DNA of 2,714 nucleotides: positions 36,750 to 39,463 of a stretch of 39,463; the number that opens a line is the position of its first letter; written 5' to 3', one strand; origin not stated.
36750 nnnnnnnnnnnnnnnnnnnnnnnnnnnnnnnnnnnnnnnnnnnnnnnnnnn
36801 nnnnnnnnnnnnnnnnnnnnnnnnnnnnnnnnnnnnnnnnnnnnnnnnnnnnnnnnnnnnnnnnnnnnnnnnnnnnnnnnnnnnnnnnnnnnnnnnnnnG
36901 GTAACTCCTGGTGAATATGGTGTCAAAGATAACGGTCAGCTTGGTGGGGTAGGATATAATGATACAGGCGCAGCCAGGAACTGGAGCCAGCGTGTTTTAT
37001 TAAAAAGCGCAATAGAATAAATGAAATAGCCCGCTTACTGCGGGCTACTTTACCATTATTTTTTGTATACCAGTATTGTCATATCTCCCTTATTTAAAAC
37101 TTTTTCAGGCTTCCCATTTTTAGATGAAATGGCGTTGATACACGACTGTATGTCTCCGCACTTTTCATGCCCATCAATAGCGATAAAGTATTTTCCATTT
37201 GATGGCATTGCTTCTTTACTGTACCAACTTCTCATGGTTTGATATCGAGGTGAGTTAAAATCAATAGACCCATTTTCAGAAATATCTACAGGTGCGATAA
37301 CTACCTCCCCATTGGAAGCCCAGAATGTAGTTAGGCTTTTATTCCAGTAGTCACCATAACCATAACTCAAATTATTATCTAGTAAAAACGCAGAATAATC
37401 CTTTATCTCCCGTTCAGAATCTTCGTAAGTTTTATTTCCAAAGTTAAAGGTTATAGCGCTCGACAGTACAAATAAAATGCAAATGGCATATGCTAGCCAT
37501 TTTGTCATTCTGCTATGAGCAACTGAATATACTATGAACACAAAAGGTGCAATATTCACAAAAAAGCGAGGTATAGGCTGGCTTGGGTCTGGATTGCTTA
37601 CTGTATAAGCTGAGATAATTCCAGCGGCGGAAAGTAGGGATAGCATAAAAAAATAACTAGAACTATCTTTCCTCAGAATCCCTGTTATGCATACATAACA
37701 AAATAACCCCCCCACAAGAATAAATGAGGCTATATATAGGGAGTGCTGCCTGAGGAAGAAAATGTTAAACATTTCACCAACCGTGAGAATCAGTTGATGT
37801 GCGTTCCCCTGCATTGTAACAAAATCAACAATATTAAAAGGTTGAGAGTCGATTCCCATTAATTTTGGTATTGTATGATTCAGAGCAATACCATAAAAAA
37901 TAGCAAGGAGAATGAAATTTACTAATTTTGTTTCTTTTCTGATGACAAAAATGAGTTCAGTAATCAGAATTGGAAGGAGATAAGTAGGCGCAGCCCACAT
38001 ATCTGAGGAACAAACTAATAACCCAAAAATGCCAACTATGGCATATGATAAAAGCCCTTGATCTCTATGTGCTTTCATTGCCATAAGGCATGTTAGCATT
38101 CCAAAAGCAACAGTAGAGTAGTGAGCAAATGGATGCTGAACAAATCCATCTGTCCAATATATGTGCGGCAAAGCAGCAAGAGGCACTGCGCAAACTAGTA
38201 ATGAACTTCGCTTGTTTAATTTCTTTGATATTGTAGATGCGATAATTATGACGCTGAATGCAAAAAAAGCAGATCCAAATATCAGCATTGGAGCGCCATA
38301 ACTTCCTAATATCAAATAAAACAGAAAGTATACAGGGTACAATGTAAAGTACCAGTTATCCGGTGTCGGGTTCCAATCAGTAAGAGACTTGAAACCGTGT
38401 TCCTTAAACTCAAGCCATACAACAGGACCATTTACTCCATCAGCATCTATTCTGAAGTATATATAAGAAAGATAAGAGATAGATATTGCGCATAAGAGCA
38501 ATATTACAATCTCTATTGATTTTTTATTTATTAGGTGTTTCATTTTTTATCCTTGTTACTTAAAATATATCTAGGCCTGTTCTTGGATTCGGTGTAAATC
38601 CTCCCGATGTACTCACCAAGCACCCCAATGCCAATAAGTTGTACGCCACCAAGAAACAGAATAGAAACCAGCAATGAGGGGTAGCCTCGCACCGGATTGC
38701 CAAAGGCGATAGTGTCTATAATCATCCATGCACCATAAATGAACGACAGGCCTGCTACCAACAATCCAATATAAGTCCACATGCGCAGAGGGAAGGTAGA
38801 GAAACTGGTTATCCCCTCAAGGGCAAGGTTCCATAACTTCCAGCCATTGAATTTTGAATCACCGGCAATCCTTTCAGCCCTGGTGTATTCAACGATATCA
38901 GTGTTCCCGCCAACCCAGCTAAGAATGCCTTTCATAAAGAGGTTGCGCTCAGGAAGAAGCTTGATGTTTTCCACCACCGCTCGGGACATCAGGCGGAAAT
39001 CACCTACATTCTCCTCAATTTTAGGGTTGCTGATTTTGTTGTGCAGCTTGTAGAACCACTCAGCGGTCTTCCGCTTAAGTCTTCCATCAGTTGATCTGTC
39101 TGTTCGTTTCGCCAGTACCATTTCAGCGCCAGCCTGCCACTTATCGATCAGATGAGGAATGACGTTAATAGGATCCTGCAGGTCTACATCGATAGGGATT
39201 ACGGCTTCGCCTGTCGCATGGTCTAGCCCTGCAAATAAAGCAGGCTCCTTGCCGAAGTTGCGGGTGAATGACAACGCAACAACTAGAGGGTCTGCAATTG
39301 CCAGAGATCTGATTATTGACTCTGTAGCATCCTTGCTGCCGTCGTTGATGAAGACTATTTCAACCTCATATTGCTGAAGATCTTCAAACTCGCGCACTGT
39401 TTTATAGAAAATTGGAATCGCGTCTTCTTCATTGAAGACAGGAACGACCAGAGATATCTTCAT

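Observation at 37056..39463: gtrB-gtrC seroconversion operon at the right prophage end, convergent with the tailspike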

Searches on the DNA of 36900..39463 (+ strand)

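Call 8: search_dna_similar(query=window:36900-39463:+, collection=ecoli_genomes, mode=near, max_rows=30)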
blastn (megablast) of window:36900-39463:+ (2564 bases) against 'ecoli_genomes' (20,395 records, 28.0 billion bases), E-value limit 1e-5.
Records with a match: 35; places in all: 35; records where one place covers at least 80% of the query: 0.
Genomes with a match: 35 of 5426; with a place that covers at least 80% of the query: 0. Places per genome that has any: lowest 1, median 1, highest 1. On chromosomes: 35 places; on plasmids: 0.
Best place of each record, by identity: 80-90% 2; 60-80% 33.
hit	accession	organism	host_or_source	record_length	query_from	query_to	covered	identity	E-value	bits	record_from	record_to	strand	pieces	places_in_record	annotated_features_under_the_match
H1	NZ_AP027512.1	Escherichia coli strain LR-28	Homo sapiens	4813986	1623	2564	37%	77.3%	3e-151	545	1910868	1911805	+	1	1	glycosyltransferase family 2 protein | glucosyltransferase domain-containing protein | bactoprenol glucosyl transferase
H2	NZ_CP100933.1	Escherichia coli strain ET665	Hoplobatrachus rugulosus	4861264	1660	2564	35%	78.7%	2e-168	603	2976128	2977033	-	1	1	yfdH: glycosyltransferase family 2 protein | yfdG: bactoprenol glucosyl transferase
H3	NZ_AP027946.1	Escherichia coli strain VE-F10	-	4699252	1661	2564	35%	77.8%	7e-153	551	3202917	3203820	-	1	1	yfdH: glycosyltransferase family 2 protein | yfdG: GtrA family protein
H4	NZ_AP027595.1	Escherichia coli strain LR-64-2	Homo sapiens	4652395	1661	2564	35%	77.8%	7e-153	551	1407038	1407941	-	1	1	yfdH: glycosyltransferase family 2 protein | yfdG: GtrA family protein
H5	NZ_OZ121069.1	Escherichia coli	Homo sapiens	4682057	1661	2564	35%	77.7%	3e-151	545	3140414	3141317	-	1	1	yfdH: glycosyltransferase family 2 protein | yfdG: GtrA family protein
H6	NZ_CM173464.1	Escherichia coli strain E423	cloacal swab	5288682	1661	2564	35%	77.7%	3e-151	545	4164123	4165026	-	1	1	yfdH: glycosyltransferase family 2 protein | yfdG: GtrA family protein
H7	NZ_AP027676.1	Escherichia coli strain PSS-08-1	Homo sapiens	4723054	1666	2564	35%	77.9%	2e-153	553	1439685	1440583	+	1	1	yfdH: glycosyltransferase family 2 protein | yfdG: GtrA family protein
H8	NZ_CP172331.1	Escherichia coli strain APEC-O117H42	Gallus gallus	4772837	1666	2564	35%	77.9%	2e-153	553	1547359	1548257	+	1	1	yfdH: glycosyltransferase family 2 protein | yfdG: GtrA family protein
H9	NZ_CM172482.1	Escherichia coli strain GZ2408P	Columba livia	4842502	1666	2564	35%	77.9%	2e-153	553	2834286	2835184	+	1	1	yfdH: glycosyltransferase family 2 protein | yfdG: GtrA family protein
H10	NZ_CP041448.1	Escherichia coli strain YPE10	Pork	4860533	1668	2564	35%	77.4%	3e-147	532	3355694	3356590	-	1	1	yfdH: glycosyltransferase family 2 protein | yfdG: GtrA family protein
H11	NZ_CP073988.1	Escherichia coli strain MB10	Poultry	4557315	1668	2564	35%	77.3%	1e-145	527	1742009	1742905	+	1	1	yfdH: glycosyltransferase family 2 protein | yfdG: GtrA family protein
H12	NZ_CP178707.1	Escherichia coli strain VTB97584v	Chicken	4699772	1696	2564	34%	78.9%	2e-163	586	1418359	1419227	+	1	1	yfdH: glycosyltransferase family 2 protein | yfdG: bactoprenol glucosyl transferase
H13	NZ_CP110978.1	Escherichia coli strain XYEH3934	Homo sapiens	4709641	1695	2564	34%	78.7%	1e-160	577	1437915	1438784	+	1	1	yfdH: glycosyltransferase family 2 protein | yfdG: bactoprenol glucosyl transferase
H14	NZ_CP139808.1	Escherichia coli strain FLI21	Homo sapiens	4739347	1690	2564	34%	78.0%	9e-152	547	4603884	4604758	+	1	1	yfdH: glycosyltransferase family 2 protein | GtrA family protein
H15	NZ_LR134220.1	Escherichia coli strain NCTC11121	missing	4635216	1689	2564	34%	77.8%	3e-147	532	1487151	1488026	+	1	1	yfdH: glycosyltransferase family 2 protein | yfdG: bactoprenol glucosyl transferase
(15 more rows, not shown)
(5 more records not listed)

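Call 73: get_annotated_region(hit=H2, flank=2500)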
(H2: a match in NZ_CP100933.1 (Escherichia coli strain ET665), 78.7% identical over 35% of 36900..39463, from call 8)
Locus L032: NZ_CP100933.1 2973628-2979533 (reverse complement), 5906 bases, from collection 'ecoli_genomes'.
description: Escherichia coli strain ET665 chromosome, complete genome
organism: Escherichia coli strain ET665 (NCBI taxid 562)
replicon: chromosome; assembly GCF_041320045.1
host: Hoplobatrachus rugulosus; source: feces; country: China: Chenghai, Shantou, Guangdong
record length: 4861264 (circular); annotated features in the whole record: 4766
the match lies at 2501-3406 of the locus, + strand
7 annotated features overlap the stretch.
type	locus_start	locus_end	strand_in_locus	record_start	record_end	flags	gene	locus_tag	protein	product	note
CDS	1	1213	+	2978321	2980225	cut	-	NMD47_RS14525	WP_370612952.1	phage tailspike protein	-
CDS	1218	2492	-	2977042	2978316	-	-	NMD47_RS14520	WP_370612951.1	DUF6056 family protein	-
CDS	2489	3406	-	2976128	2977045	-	yfdH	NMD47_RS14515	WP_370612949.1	glycosyltransferase family 2 protein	-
CDS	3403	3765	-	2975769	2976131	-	yfdG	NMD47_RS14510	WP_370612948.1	bactoprenol glucosyl transferase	-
CDS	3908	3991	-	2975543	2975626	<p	-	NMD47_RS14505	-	hypothetical protein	incomplete; partial in the middle of a contig; missing N-terminus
CDS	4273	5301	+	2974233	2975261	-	torT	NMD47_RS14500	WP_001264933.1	TMAO reductase system periplasmic protein TorT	-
CDS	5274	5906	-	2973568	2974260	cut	torR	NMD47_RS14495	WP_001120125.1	two-component system response regulator TorR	-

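Call 74: get_annotated_region(hit=H1, flank=2500)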
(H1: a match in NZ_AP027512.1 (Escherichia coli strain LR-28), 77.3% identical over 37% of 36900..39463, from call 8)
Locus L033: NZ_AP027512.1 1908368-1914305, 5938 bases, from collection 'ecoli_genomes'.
description: Escherichia coli strain LR-28 chromosome, complete genome
organism: Escherichia coli strain LR-28 (NCBI taxid 562)
replicon: chromosome; assembly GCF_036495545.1
host: Homo sapiens; source: feces; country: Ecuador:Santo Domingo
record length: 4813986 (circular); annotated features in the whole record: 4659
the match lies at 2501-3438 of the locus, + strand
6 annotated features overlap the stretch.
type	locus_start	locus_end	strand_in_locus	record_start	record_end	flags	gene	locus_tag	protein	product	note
CDS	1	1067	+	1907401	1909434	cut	-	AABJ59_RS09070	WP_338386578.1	phage head-binding domain-containing protein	-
CDS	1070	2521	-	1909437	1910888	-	-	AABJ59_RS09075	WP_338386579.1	glucosyltransferase domain-containing protein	-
CDS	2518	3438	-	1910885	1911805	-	-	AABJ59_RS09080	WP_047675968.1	glycosyltransferase family 2 protein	-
CDS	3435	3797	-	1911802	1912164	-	-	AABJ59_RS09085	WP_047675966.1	bactoprenol glucosyl transferase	-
CDS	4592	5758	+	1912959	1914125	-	dacD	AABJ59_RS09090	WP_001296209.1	serine-type D-Ala-D-Ala carboxypeptidase DacD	-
CDS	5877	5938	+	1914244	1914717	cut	sbmC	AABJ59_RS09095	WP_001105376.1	DNA gyrase inhibitor SbmC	-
